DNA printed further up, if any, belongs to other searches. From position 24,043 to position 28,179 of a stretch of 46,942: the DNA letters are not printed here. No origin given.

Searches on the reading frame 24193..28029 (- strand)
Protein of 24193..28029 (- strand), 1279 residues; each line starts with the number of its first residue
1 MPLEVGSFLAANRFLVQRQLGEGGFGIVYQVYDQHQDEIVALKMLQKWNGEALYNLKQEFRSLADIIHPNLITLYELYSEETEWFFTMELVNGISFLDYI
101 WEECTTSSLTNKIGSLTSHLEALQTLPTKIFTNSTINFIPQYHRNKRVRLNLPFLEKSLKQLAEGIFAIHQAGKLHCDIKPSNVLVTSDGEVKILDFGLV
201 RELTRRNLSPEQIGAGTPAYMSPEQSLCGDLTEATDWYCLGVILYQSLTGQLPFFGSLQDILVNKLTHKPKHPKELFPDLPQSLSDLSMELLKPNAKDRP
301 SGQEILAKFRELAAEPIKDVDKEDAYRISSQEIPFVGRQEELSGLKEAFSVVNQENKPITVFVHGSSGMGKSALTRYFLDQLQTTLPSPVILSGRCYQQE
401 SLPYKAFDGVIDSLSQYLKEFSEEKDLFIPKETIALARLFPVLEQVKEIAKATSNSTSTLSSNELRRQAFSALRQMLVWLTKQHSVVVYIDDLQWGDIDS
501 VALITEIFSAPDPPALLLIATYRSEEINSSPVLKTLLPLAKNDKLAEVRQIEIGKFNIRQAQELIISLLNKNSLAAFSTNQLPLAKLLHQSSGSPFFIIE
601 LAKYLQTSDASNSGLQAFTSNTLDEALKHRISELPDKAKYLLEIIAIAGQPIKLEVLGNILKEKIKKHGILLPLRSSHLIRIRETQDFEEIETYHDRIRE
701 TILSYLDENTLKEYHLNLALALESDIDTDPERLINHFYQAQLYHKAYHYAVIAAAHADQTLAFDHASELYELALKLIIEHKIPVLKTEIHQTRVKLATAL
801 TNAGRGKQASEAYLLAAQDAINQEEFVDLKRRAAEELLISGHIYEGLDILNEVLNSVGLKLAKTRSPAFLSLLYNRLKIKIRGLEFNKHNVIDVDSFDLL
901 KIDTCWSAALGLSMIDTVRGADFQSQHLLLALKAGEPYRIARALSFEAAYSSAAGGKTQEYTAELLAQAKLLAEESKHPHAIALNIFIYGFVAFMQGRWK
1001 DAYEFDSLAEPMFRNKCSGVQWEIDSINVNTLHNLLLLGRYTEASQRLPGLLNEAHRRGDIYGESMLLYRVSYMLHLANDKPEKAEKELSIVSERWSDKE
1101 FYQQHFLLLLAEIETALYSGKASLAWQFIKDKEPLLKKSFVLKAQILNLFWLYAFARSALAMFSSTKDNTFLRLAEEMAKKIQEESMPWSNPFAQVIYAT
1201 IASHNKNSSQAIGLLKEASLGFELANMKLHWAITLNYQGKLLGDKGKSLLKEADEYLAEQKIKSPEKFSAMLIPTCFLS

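Call 12: search_protein_families(library=pfam, proteins=[window:24193-28029:-], max_evalue=0.0001)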
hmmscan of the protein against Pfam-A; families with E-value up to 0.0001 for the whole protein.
window:24193-28029:- (1279 aa): 6 families
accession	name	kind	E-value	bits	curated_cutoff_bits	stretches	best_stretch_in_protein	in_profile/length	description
PF00069.31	Pkinase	-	2.7e-44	152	31.7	2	155-307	100-259/263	Protein kinase domain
PF07714.23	PK_Tyr_Ser-Thr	-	6.7e-29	101.4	23.1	1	16-308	3-257/258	Protein tyrosine and serine/threonine kinase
PF13191.12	AAA_16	-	5.3e-21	76.3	32.6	1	334-519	1-167/167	AAA ATPase domain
PF03109.22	ABC1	-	6.2e-06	26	22.9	1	168-206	182-220/244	ABC1 atypical kinase-like domain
PF13401.12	AAA_22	-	1.5e-05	25.8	27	0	361-522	8-124/130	AAA domain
PF01637.24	ATPase_2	-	1.5e-05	25.3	33.2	0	335-494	1-120/225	ATPase domain predominantly from Archaea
